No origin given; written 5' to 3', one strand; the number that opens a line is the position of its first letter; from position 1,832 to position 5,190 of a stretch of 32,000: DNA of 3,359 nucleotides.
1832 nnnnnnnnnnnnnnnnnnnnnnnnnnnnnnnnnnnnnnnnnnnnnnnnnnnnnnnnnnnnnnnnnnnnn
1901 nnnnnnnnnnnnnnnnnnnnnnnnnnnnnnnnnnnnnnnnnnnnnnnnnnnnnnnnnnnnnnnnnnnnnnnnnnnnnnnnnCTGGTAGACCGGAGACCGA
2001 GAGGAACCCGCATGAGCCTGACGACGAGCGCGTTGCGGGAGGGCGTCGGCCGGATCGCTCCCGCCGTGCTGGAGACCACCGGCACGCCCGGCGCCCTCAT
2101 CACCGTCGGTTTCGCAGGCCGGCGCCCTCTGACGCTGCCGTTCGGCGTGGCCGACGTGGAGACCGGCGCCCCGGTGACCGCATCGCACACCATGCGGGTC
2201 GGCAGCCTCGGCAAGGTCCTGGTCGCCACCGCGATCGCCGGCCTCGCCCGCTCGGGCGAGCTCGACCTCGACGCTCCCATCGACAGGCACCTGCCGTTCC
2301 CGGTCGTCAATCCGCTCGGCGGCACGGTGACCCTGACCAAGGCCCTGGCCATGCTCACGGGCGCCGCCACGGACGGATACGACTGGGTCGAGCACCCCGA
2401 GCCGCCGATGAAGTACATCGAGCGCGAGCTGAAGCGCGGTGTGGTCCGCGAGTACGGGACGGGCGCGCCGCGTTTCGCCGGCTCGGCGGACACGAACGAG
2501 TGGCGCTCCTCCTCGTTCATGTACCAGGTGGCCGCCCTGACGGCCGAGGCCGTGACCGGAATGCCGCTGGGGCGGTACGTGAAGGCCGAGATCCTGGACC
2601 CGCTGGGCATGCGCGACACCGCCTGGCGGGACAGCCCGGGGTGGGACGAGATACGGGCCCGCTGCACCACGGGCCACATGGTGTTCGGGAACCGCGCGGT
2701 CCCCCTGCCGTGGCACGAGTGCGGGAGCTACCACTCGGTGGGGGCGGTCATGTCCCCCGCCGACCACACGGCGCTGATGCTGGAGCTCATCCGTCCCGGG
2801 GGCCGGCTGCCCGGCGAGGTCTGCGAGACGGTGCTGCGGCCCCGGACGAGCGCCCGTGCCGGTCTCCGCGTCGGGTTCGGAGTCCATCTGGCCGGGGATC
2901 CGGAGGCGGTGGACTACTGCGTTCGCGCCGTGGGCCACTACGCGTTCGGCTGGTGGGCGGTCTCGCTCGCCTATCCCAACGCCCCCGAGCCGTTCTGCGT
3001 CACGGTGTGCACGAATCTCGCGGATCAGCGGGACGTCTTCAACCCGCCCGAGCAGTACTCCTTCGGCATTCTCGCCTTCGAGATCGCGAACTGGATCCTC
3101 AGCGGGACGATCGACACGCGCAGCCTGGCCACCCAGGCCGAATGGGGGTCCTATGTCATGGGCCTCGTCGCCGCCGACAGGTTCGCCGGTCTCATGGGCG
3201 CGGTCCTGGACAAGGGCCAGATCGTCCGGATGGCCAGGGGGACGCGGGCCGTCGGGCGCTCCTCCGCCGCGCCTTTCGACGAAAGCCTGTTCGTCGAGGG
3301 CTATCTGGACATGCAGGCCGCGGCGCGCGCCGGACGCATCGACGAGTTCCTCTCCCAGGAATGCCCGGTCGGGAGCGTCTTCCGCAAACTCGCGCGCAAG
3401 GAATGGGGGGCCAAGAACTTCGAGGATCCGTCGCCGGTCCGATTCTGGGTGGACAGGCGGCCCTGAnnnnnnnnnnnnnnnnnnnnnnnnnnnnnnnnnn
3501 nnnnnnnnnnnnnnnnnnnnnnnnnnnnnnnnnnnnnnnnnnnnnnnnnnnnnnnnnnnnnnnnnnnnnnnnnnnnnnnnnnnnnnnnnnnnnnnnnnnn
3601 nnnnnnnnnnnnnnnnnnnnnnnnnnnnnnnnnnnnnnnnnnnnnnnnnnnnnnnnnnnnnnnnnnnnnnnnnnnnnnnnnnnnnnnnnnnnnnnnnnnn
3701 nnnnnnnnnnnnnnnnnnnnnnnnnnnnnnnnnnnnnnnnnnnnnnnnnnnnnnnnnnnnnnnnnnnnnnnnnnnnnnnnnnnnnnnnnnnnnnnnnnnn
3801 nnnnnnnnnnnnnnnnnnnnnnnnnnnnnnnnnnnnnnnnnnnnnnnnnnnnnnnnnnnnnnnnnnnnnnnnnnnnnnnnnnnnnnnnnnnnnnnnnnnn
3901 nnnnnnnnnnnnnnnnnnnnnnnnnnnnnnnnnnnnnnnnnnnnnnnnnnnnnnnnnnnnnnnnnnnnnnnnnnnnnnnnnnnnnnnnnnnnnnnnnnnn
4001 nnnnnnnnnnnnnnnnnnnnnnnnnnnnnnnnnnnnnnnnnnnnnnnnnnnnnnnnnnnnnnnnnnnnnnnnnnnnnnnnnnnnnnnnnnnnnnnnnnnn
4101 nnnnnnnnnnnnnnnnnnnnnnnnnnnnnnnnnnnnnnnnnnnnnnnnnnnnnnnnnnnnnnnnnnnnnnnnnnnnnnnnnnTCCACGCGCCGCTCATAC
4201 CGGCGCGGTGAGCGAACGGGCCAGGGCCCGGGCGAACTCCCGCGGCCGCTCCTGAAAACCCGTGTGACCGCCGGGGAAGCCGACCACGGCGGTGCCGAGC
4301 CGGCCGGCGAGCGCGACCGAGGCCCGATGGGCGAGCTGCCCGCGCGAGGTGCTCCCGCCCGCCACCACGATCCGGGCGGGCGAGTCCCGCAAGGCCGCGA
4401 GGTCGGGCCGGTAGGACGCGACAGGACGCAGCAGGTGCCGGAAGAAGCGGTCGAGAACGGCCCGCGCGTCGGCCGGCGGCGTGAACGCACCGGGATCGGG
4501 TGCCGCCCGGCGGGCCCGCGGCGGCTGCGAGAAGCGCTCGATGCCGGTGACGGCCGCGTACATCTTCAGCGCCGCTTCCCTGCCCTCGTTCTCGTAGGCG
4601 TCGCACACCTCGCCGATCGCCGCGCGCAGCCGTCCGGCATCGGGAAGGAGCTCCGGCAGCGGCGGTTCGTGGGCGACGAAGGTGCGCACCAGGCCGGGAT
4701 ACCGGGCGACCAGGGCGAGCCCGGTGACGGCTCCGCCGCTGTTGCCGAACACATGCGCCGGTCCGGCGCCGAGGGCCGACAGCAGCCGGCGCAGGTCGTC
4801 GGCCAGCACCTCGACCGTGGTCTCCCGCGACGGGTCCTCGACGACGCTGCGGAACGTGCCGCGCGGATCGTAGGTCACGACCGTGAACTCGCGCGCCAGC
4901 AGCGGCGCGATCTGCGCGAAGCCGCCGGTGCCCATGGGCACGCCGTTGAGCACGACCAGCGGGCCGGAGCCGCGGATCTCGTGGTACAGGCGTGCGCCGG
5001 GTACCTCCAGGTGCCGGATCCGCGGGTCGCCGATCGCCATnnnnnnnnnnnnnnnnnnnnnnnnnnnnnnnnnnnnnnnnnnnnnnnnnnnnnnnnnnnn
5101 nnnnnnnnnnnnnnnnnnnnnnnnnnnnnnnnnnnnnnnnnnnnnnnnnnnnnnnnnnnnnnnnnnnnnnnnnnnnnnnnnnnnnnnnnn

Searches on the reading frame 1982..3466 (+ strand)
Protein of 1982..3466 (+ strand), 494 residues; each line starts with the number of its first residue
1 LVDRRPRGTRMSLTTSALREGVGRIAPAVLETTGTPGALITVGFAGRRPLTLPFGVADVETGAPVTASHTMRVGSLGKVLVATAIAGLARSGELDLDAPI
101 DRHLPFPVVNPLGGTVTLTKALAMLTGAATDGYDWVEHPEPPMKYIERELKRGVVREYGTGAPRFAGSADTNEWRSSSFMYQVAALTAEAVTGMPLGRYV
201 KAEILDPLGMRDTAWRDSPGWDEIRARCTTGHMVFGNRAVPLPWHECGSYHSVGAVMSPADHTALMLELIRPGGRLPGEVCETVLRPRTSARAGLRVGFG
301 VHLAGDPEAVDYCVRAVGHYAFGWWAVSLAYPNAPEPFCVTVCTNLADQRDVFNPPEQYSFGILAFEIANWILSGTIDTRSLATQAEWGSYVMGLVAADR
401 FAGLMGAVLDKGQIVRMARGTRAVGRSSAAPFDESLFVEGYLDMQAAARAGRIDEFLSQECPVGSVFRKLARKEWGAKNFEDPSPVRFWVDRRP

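Call 14: search_protein_families(library=pfam, proteins=[window:2086-3466:+], max_evalue=0.001)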
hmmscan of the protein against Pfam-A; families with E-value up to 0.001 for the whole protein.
window:2086-3466:+ (460 aa): 0 families

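Call 79: search_protein_families(library=pfam, proteins=[window:2020-3466:+], max_evalue=1)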
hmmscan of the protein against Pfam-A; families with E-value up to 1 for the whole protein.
window:2020-3466:+ (482 aa): 0 families

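Call 80: search_protein_families(library=pfam, proteins=[window:1982-3466:+], max_evalue=0.001)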
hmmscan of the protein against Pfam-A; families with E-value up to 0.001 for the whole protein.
window:1982-3466:+ (494 aa): 1 family
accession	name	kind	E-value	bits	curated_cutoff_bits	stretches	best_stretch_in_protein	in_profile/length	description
PF00144.29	Beta-lactamase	-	1e-33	117.4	27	1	29-348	8-312/329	Beta-lactamase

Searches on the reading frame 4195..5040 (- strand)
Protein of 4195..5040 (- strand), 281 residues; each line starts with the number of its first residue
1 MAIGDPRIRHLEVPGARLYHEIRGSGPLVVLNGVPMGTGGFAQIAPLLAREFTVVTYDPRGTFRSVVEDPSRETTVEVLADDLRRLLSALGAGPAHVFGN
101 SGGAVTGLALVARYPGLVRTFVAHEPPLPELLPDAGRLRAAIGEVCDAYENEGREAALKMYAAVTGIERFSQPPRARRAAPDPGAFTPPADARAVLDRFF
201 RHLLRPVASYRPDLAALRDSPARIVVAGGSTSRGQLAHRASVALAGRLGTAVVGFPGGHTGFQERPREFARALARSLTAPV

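Call 5: search_protein_families(library=pfam, proteins=[window:4195-5040:-], max_evalue=0.01)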
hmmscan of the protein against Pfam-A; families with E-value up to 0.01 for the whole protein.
window:4195-5040:- (281 aa): 3 families
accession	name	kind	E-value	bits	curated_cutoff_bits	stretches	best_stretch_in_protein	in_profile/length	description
PF00561.26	Abhydrolase_1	-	3.7e-16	60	25.8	1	27-134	2-112/245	alpha/beta hydrolase fold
PF12697.13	Abhydrolase_6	-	4.9e-13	50.7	26.3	1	28-272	1-217/217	Alpha/beta hydrolase family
PF12146.15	Hydrolase_4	-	0.00044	20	27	1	28-123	7-106/239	Serine aminopeptidase, S33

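Call 42: search_solved_structures(query=window:4198-5040:-, max_evalue=0.00001)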
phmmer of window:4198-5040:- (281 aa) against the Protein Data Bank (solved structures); distinct sequences matched with E-value up to 0.00001: 42.
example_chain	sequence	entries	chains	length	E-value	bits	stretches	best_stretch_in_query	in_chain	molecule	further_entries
8g48_A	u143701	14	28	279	3.5e-20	75.8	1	6-273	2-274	Fluorophosphonate-binding serine hydrolase E | Fluorophosphonate-binding serine hydrolases E | FphE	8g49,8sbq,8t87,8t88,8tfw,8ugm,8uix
3wzl_A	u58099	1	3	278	2.6e-11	46.7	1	15-129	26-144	Zearalenone hydrolase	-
5ie5_A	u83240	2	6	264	6.2e-11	45.5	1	15-129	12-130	Zearalenone hydrolase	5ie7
5ie4_A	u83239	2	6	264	6.2e-11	45.5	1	15-129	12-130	Zearalenone hydrolase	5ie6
3wzm_A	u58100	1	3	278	6.9e-11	45.3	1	15-129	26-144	Zearalenone hydrolase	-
5z97_A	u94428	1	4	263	1.8e-10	44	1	15-128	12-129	Lactonase for protein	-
5z5j_A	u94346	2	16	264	1.8e-10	44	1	15-128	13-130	Lactonase for protein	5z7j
5xo6_A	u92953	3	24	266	1.9e-10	43.9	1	14-128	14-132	lactonase for protein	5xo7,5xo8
6jr9_A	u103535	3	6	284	2.4e-10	43.6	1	15-129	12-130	Zearalenone hydrolase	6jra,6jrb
5c7y_A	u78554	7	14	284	2.9e-10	43.3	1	15-129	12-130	Zearalenone hydrolase | Zearalenone lactonase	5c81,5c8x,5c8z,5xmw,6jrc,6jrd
8jlv_B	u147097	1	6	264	5.9e-10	42.3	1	15-132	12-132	AB hydrolase-1 domain-containing protein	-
3b12_A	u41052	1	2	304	1e-09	41.5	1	19-120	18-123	Fluoroacetate dehalogenase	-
1y37_A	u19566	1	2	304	1.4e-09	41.1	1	19-120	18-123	Fluoroacetate Dehalogenase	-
6jqz_A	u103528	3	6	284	1.8e-09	40.7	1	15-129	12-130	Zearalenone hydrolase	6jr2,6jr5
5xwz_A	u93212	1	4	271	4.4e-09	39.4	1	11-128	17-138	Unplaced genomic scaffold supercont1.36, whole genome shotgun sequence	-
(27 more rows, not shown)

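Call 43: search_protein_families(library=ncbifam, proteins=[window:4198-5040:-], max_evalue=0.00001)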
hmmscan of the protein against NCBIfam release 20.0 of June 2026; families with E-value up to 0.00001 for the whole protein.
window:4198-5040:- (281 aa): 6 families
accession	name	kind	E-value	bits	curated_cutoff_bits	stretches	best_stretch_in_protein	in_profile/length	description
TIGR03611.1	RutD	equivalog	3.2e-11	43.1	238.5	1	29-122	16-109/258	pyrimidine utilization protein D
NF051488.1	bifunc_PcaDC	exception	2.3e-10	40.2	390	1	20-122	4-107/375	bifunctional 3-oxoadipate enol-lactonase/4-carboxymuconolactone decarboxylase PcaDC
TIGR02427.1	protocat_pcaD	equivalog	3.7e-10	39.6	255.85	1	18-122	2-108/251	3-oxoadipate enol-lactonase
NF051487.1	bifunc_PcaCD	exception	6.3e-10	38.7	430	1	42-123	189-268/413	bifunctional 4-carboxymuconolactone decarboxylase/3-oxoadipate enol-lactonase PcaCD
TIGR03056.1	bchO_mg_che_rel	equivalog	2e-09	36.9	172.55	1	13-124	13-126/278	alpha/beta fold hydrolase BchO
NF004514.1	PRK05855.1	equivalog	6.4e-08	31.6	455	1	28-113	25-111/578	SDR family oxidoreductase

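Call 62: find_homologous_proteins(query=window:4198-5040:-, max_evalue=1e-10)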
Query window:4198-5040:- (281 aa): 2656 proteins with E <= 1e-10 among 8000 candidates; the best 120 are listed.
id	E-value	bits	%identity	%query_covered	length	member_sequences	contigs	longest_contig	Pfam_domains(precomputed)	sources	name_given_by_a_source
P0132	7.2e-177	605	100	100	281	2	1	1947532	PF12697.14,PF00561.27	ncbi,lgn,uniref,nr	ncbi:alpha/beta fold hydrolase [Actinomadura macrotermitis]|uniref:Putative hydrolase n=1 Tax=Actino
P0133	5.7e-146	503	85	100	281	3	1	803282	PF12697.14,PF00561.27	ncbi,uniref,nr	ncbi:alpha/beta fold hydrolase [Actinomadura sp. NEAU-AAG7]|uniref:alpha/beta fold hydrolase n=1 Tax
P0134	1.5e-124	433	72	100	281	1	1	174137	PF12697.14,PF00561.27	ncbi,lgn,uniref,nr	ncbi:alpha/beta fold hydrolase [Actinoplanes flavus]|uniref:Alpha/beta hydrolase n=1 Tax=Actinoplane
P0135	3.0e-122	425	70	100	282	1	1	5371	PF12697.14,PF00561.27,PF12146.16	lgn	-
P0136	2.0e-114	400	67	100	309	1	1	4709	PF12697.14,PF00561.27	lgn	-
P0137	2.1e-113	396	68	99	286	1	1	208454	PF12697.14,PF00561.27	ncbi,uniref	ncbi:alpha/beta hydrolase [Polymorphospora sp. NPDC051019]|uniref:alpha/beta fold hydrolase n=1 Tax=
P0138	1.2e-106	374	68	96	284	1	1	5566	PF12697.14,PF00561.27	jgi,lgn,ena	-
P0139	4.9e-105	369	64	98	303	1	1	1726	PF12697.14,PF00561.27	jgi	jgi:clorobiocin/coumermycin A biosynthesis protein CloN7/CouN7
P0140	1.9e-103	364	63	98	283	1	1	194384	PF12697.14,PF00561.27,PF12146.16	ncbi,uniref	ncbi:alpha/beta hydrolase [Streptomyces sp. NPDC051776]|uniref:alpha/beta fold hydrolase n=1 Tax=Str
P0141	1.8e-102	361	61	97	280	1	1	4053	PF12697.14,PF00561.27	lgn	-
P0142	3.2e-102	360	66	95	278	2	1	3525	PF00561.27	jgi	jgi:clorobiocin/coumermycin A biosynthesis protein CloN7/CouN7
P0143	4.3e-102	359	63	99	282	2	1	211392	PF12697.14,PF00561.27,PF12146.16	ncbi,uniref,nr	ncbi:alpha/beta hydrolase [Streptomyces sp. CB03238]|uniref:alpha/beta fold hydrolase n=1 Tax=Strept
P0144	2.1e-101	357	61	99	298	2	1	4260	PF12697.14,PF00561.27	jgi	jgi:clorobiocin biosynthesis protein CloN7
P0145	3.5e-101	356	62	99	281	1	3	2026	PF12697.14,PF00561.27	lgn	-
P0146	4.2e-99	350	59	99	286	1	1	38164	PF12697.14,PF00561.27,PF12146.16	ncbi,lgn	ncbi:MAG: alpha/beta hydrolase [Actinocatenispora sp.]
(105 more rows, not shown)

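Call 81: find_encoding_contigs(protein=P0143, flank=10000, max_places=1)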
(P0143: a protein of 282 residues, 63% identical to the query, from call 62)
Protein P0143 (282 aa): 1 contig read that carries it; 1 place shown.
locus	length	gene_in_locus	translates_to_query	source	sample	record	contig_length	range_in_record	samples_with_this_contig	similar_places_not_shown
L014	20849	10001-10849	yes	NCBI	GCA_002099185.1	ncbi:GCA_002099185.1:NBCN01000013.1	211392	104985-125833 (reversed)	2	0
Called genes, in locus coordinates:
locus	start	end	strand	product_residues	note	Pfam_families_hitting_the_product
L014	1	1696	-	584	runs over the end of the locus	PF13243:SQHop_cyclase_C, PF00432:Prenyltrans (faint), PF13249:SQHop_cyclase_N, PF13243:SQHop_cyclase_C, PF13249:SQHop_cyclase_N (weak)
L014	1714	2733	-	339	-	PF01040:UbiA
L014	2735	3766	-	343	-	PF00348:polyprenyl_synt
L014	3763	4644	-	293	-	PF01557:FAA_hydrolase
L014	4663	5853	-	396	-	PF00067:p450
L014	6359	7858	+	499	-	PF00501:AMP-binding, PF13193:AMP-binding_C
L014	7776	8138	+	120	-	PF00550:PP-binding (weak)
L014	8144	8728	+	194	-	PF01613:Flavin_Reduct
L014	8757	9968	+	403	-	PF00067:p450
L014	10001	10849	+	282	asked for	PF00561:Abhydrolase_1, PF12146:Hydrolase_4 (weak), PF12697:Abhydrolase_6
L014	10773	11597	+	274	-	PF03301:Trp_dioxygenase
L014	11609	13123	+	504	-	PF01266:DAO, PF04820:Trp_halogenase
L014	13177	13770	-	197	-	PF00440:TetR_N (weak)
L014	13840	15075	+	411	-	PF00067:p450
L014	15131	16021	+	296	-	PF01135:PCMT (weak), PF02353:CMAS, PF13489:Methyltransf_23, PF01209:Ubie_methyltran, PF13847:Methyltransf_31, PF08241:Methyltransf_11, PF08242:Methyltransf_12, PF13649:Methyltransf_25, +2 more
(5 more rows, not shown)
